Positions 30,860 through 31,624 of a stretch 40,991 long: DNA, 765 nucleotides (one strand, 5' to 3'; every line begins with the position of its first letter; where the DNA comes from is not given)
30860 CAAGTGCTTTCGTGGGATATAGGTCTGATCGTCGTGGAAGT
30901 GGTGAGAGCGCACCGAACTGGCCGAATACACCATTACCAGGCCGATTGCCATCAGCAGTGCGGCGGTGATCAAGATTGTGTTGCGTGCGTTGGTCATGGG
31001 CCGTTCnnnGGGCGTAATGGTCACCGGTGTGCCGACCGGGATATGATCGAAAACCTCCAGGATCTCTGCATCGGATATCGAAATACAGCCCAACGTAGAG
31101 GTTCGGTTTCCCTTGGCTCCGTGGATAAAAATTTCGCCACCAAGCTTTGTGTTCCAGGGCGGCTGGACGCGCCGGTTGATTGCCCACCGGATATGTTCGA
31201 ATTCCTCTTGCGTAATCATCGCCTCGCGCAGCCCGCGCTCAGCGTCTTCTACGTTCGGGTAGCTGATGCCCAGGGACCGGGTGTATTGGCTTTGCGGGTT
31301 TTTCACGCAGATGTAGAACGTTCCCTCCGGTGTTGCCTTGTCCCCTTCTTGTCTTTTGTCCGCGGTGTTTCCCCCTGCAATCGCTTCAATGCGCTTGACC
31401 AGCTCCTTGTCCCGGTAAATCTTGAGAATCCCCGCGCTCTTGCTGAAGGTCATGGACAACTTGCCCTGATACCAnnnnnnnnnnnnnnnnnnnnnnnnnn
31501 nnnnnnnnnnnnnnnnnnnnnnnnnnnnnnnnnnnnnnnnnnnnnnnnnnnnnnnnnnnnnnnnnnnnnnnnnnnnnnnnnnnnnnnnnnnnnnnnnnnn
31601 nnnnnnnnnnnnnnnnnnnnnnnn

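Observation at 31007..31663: An L,D-transpeptidase occupies the canonical murD slot; murD is absent from the cluster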

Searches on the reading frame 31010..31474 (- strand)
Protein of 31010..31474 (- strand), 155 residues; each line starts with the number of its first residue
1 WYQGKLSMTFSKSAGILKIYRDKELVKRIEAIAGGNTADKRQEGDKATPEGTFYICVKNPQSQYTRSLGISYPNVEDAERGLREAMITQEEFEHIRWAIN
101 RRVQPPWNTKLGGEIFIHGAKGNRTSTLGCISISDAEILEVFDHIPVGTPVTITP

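Call 39: find_related_loci(query=A2, collection=metagenome_contigs, flank=6000)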
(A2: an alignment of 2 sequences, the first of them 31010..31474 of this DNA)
Query A2 (155 aa) in metagenome_contigs; peptide patterns used: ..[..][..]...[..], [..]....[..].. (x = any residue, [..] = any of these).
600 stretches matched a pattern (row limit reached: there are more); 289 encode a relative of the query (tblastn E <= 1e-3); the best 80 are kept; 80 distinct loci.
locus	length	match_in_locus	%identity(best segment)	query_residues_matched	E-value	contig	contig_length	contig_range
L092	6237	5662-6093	49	12-155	1e-47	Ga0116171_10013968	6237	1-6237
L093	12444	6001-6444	53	6-153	1e-47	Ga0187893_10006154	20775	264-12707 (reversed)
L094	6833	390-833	53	8-155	1e-46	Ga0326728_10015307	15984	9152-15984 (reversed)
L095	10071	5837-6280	51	8-155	1e-46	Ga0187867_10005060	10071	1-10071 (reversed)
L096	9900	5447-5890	51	8-155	2e-46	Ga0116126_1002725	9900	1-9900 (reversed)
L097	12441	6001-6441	52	8-154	2e-46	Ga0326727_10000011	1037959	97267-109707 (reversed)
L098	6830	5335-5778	52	8-155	1e-46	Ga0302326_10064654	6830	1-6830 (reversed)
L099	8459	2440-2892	51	4-155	9e-46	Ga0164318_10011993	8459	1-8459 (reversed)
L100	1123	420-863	51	8-155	6e-48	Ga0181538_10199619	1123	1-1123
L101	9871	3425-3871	51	7-155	1e-45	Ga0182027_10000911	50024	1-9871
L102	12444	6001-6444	51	8-155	1e-45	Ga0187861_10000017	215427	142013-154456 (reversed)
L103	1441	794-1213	52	17-155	5e-47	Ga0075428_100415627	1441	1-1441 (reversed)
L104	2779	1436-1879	50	8-155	3e-45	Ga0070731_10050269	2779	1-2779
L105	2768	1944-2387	50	8-155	2e-45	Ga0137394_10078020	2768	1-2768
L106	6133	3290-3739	47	6-155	4e-45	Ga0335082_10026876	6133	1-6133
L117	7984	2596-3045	46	6-155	2e-43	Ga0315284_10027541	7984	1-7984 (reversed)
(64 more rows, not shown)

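Call 62: search_protein_families(library=pfam, proteins=[L117:385-3045:+, L099:382-2892:+, L117:3045-3632:+], max_evalue=0.01)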
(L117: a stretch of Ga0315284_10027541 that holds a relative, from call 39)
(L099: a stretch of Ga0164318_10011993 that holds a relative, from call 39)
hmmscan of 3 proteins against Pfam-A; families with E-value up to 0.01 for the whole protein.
L117:385-3045:+ (887 aa): 2 families
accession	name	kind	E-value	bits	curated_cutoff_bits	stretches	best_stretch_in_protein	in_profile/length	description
PF03734.19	YkuD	-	7.8e-21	75.6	23.4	1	740-885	4-146/146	L,D-transpeptidase catalytic domain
PF13646.12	HEAT_2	-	5e-11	43.2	27.7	1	296-357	24-87/88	HEAT repeats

L099:382-2892:+ (837 aa): 3 families
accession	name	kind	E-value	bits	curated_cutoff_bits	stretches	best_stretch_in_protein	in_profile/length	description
PF03734.19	YkuD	-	3.3e-19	70.4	23.4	1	690-835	3-146/146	L,D-transpeptidase catalytic domain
PF13646.12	HEAT_2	-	1.2e-10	42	27.7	2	322-394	7-82/88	HEAT repeats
PF02985.28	HEAT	-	0.0044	17.6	23.5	0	351-371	5-25/31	HEAT repeat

L117:3045-3632:+ (196 aa): 1 family
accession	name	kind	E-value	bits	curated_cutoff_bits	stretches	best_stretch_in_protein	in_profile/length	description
PF03734.19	YkuD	-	2.4e-20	74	23.4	1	50-194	3-146/146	L,D-transpeptidase catalytic domain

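Call 69: find_homologous_proteins(query=L099:382-2892:+, max_evalue=1e-20)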
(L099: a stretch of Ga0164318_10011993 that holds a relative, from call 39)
Query L099:382-2892:+ (837 aa): 7 proteins with E <= 1e-20 among 8000 candidates.
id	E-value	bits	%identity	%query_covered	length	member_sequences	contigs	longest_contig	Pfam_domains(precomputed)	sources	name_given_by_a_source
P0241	0.0e+0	1895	100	100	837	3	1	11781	PF03734.20,PF13646.13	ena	-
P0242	0.0e+0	1195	66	100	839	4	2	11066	PF03734.20,PF13646.13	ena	-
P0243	0.0e+0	1094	62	100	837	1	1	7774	PF03734.20,PF13646.13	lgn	-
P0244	7.2e-252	856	49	100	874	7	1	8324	PF03734.20,PF13646.13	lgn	-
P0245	4.0e-245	834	48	100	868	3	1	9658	PF03734.20,PF13646.13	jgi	-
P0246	2.6e-243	828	47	100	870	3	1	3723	PF03734.20,PF13646.13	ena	-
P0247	4.5e-234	797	48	99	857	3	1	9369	PF03734.20,PF13646.13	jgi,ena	-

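Call 71: find_encoding_contigs(protein=P0241, flank=10000, max_places=2)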
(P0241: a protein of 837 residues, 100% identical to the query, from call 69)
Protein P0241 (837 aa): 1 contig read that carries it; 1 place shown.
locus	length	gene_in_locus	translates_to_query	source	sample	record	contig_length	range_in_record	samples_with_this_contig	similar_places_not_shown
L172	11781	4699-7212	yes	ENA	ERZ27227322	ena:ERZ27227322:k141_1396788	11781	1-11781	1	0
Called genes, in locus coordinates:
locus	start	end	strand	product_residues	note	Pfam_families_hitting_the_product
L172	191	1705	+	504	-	PF01225:Mur_ligase (weak), PF08245:Mur_ligase_M, PF02875:Mur_ligase_C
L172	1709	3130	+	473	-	PF01225:Mur_ligase (weak), PF08245:Mur_ligase_M, PF02875:Mur_ligase_C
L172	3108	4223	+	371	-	PF00953:Glycos_transf_4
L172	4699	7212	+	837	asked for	PF13646:HEAT_2, PF03734:YkuD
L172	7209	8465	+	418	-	PF01098:FTSW_RODA_SPOVE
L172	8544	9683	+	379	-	PF03033:Glyco_transf_28, PF04101:Glyco_tran_28_C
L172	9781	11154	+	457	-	PF01225:Mur_ligase, PF08245:Mur_ligase_M, PF02875:Mur_ligase_C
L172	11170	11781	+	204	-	?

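Call 72: find_encoding_contigs(protein=P0242, flank=10000, max_places=2)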
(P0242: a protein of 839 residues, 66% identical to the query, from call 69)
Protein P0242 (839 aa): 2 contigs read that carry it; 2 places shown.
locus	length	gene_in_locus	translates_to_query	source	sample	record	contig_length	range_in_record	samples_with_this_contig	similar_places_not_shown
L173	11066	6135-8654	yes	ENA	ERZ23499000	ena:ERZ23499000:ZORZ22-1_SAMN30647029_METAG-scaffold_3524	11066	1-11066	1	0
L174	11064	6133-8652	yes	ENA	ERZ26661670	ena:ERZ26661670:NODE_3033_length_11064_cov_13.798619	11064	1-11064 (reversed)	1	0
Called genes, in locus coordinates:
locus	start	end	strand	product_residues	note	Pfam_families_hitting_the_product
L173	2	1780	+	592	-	?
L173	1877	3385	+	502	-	PF01225:Mur_ligase (weak), PF08245:Mur_ligase_M, PF02875:Mur_ligase_C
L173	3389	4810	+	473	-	PF01225:Mur_ligase, PF08245:Mur_ligase_M, PF02875:Mur_ligase_C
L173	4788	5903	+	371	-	PF00953:Glycos_transf_4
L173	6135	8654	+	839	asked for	PF13646:HEAT_2, PF03734:YkuD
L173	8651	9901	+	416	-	PF01098:FTSW_RODA_SPOVE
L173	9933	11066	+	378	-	?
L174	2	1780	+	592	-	?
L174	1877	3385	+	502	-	PF01225:Mur_ligase (weak), PF08245:Mur_ligase_M, PF02875:Mur_ligase_C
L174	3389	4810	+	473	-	PF01225:Mur_ligase, PF08245:Mur_ligase_M, PF02875:Mur_ligase_C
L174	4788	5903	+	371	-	PF00953:Glycos_transf_4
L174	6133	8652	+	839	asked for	PF13646:HEAT_2, PF03734:YkuD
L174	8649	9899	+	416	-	PF01098:FTSW_RODA_SPOVE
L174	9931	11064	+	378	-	?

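Call 73: find_encoding_contigs(protein=P0244, flank=10000, max_places=2)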
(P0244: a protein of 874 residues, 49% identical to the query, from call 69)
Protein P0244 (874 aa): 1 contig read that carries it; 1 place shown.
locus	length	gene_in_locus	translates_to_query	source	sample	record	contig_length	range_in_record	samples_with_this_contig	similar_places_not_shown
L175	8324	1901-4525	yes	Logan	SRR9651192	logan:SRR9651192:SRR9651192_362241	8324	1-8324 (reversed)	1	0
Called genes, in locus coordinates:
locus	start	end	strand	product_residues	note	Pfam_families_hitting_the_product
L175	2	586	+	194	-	?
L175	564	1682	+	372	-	PF00953:Glycos_transf_4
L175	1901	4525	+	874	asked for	PF13646:HEAT_2 (weak), PF03734:YkuD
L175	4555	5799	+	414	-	PF01098:FTSW_RODA_SPOVE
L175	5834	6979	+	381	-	PF03033:Glyco_transf_28, PF04101:Glyco_tran_28_C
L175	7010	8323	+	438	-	?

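Call 74: find_encoding_contigs(protein=P0247, flank=10000, max_places=2)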
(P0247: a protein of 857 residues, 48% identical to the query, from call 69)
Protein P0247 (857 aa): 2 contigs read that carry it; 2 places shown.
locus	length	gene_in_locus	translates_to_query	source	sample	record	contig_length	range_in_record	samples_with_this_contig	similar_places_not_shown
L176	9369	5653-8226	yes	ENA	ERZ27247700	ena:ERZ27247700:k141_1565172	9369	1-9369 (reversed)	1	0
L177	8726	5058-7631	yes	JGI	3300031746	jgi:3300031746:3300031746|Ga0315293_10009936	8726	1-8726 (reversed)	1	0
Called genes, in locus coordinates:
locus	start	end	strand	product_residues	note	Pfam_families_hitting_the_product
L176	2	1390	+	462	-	?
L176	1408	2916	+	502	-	PF01225:Mur_ligase, PF08245:Mur_ligase_M, PF02875:Mur_ligase_C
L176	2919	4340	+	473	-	PF01225:Mur_ligase (weak), PF08245:Mur_ligase_M, PF02875:Mur_ligase_C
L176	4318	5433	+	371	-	PF00953:Glycos_transf_4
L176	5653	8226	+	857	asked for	PF13646:HEAT_2, PF03734:YkuD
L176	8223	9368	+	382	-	?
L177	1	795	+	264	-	?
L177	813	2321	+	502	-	PF01225:Mur_ligase, PF08245:Mur_ligase_M, PF02875:Mur_ligase_C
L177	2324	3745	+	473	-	PF01225:Mur_ligase (weak), PF08245:Mur_ligase_M, PF02875:Mur_ligase_C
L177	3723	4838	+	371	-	PF00953:Glycos_transf_4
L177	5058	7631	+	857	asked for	PF13646:HEAT_2, PF03734:YkuD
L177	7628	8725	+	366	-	?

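Call 93: search_solved_structures(query=A6, max_evalue=10, show_alignments=2)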
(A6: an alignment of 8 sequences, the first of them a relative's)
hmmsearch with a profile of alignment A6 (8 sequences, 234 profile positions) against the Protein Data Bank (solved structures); distinct sequences matched with E-value up to 10: 0.

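Call 108: predict_structure(alignment_id=A7)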
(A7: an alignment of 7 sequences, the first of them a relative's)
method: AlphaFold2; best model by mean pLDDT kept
length: 837 residues; sequences in the alignment: 7
mean_pLDDT: 57.2   pTM: 0.40
mean pLDDT of the five models: 57.2, 56.7, 54.9, 49.2, 45.7
residues with pLDDT >= 90: 0; 70-90: 252; 50-70: 285; < 50: 300
segments of 3 or more residues with pLDDT < 50: 14-26, 38-42, 137-143, 149-179, 181-194, 207-237, 260-268, 607-610, 641-645, 665-837
pLDDT, mean of each block of 10 residues (from residue 1): 50 44 50 61 69 72 73 75 63 63 72 68 67 56 50 43 41 43 43 50 49 28 28 39 77 65 45 76 64 60 68 56 61 66 54 77 78 67 83 77 67 78 75 54 70 83 81 78 70 71 67 71 76 75 63 61 72 70 73 76 57 60 60 65 54 80 53 29 33 40 41 34 24 25 26 34 39 46 41 27 28 31 35 34
secondary structure, 60 per line:
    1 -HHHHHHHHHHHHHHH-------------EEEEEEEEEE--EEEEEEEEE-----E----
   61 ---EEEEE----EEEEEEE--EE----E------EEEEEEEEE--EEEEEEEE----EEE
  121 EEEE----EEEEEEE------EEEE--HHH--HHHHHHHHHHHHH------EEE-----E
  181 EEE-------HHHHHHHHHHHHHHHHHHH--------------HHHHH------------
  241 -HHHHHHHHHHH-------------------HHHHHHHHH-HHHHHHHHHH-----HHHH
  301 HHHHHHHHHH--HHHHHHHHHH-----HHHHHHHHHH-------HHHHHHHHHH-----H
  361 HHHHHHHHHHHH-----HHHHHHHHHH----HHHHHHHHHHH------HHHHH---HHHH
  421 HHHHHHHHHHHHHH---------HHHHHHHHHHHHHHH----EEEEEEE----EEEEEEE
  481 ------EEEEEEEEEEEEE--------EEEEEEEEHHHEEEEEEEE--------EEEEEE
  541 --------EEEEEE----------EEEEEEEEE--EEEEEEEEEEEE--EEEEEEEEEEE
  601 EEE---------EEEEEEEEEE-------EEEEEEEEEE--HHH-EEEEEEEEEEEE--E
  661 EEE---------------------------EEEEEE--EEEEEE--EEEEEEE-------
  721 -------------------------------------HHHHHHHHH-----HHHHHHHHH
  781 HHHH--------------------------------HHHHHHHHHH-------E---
elements in order (helices of 4 or more, strands of 3 or more residues): H2-16 E30-39 E42-50 E64-68 E73-79 E95-103 E106-113 E118-124 E129-135 E142-145 H153-165 E172-174 E180-183 H191-209 H224-228 H242-252 H272-280 H282-291 H297-310 H313-322 H328-337 H345-354 H360-372 H378-387 H392-402 H409-413 H417-434 H444-458 E463-469 E474-480 E487-499 E508-515 E519-526 E535-540 E549-554 E565-573 E576-587 E590-603 E613-622 E630-639 E646-657 E660-663 E691-696 E699-704 E707-713 H758-766 H772-784 H817-826

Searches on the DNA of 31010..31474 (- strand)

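Call 81: search_rna_families(sources=[L172, L173, L175, L176, L117, L084], threshold=evalue, max_evalue=1)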
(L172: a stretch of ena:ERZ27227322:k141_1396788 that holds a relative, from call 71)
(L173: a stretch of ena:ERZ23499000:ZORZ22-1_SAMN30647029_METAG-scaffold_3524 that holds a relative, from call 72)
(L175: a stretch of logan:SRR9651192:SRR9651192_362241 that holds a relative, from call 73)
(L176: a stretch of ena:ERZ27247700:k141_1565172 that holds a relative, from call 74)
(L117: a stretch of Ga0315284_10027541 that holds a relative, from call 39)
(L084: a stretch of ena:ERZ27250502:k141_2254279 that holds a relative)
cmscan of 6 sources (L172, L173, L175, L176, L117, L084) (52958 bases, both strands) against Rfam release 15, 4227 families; matches with E-value up to 1: 0.
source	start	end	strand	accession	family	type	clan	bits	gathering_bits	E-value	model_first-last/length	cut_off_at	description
